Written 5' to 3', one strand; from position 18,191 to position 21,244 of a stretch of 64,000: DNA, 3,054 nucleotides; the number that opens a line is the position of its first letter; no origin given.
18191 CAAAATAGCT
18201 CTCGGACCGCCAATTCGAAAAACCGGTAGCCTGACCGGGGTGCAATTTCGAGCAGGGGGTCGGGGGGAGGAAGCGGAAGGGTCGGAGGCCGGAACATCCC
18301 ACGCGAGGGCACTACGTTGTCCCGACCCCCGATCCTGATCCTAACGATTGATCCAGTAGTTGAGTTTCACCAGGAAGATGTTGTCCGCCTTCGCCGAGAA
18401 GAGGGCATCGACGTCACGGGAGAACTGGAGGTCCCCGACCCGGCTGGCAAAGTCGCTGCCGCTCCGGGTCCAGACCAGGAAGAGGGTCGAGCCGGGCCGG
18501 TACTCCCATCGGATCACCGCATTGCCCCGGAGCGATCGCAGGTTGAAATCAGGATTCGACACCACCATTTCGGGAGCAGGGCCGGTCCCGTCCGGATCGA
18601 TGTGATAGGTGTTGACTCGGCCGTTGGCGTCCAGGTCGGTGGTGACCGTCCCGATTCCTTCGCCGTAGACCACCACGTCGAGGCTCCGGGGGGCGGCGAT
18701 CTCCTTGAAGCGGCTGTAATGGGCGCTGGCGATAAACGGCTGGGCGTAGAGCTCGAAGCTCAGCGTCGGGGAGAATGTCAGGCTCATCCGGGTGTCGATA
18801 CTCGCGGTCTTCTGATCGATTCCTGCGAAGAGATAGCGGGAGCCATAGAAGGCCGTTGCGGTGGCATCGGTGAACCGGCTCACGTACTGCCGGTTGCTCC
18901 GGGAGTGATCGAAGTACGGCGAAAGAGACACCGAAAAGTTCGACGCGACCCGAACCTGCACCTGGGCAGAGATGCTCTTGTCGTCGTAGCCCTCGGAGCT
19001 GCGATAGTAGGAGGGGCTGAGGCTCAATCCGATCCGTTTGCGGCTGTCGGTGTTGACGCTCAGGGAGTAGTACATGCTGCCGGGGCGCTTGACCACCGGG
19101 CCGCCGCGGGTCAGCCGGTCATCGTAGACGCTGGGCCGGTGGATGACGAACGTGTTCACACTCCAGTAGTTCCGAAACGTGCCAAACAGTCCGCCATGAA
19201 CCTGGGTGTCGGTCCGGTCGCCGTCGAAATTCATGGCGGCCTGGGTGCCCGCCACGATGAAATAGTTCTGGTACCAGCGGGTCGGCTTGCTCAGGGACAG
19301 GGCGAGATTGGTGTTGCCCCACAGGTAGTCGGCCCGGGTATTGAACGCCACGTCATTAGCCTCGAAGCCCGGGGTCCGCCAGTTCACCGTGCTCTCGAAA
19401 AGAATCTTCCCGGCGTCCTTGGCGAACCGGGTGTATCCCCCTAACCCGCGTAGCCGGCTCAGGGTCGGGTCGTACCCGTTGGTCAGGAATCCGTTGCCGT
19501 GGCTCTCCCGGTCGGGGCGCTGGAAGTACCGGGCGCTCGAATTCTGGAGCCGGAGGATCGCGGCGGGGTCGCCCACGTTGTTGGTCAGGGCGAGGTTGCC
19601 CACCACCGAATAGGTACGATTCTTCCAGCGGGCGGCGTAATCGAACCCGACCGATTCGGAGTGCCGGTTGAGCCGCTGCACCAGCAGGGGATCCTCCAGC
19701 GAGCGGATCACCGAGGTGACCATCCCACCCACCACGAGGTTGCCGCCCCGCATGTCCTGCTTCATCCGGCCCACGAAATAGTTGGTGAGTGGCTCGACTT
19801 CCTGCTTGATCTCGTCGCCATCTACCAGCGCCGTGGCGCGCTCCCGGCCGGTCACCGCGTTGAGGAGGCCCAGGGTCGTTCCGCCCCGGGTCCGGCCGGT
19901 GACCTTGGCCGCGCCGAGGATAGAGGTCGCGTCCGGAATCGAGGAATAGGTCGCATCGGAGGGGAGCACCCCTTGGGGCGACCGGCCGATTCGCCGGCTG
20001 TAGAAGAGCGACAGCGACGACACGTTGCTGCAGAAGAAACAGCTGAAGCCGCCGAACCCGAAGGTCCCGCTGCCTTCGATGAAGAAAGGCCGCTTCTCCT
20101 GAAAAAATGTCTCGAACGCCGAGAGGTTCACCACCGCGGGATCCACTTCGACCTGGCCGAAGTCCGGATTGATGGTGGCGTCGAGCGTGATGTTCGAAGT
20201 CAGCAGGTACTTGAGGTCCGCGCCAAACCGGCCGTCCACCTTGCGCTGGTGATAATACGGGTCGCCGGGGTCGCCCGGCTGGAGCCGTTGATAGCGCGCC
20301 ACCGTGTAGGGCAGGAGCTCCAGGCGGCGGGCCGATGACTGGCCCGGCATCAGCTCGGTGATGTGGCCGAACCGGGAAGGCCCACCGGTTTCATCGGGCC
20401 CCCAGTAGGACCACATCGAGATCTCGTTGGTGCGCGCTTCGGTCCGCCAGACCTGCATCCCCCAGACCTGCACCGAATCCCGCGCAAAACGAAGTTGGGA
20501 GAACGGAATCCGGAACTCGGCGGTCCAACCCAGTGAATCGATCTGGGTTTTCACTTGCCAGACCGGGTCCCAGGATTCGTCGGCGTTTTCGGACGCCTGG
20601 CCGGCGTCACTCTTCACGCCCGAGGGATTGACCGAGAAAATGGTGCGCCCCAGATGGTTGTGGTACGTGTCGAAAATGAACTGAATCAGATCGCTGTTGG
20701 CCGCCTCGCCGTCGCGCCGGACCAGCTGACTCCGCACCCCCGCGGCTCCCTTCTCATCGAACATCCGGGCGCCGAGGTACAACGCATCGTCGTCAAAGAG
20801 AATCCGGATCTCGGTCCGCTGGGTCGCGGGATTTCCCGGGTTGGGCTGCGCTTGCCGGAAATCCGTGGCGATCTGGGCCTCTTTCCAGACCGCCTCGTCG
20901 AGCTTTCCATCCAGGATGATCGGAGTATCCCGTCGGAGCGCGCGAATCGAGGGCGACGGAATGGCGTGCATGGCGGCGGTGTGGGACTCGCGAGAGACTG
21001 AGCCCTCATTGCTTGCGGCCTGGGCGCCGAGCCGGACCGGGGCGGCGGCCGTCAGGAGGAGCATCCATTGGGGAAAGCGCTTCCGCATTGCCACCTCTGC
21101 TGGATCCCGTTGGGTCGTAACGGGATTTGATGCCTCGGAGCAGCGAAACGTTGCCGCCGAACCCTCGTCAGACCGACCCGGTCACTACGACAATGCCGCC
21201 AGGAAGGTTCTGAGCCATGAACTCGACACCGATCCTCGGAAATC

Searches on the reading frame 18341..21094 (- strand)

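Call 8: search_protein_families(library=pfam, max_evalue=1, proteins=[window:18341-21094:-])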
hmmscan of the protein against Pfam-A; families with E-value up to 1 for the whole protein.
window:18341-21094:- (917 aa): 2 families
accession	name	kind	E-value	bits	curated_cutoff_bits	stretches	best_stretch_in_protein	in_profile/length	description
PF19313.5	DUF5916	-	2e-69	235.3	22.6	1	257-915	4-563/572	Domain of unknown function (DUF5916)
PF06452.16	CBM9_1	-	1e-06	29.2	23.4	1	61-245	1-180/185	Carbohydrate family 9 binding domain-like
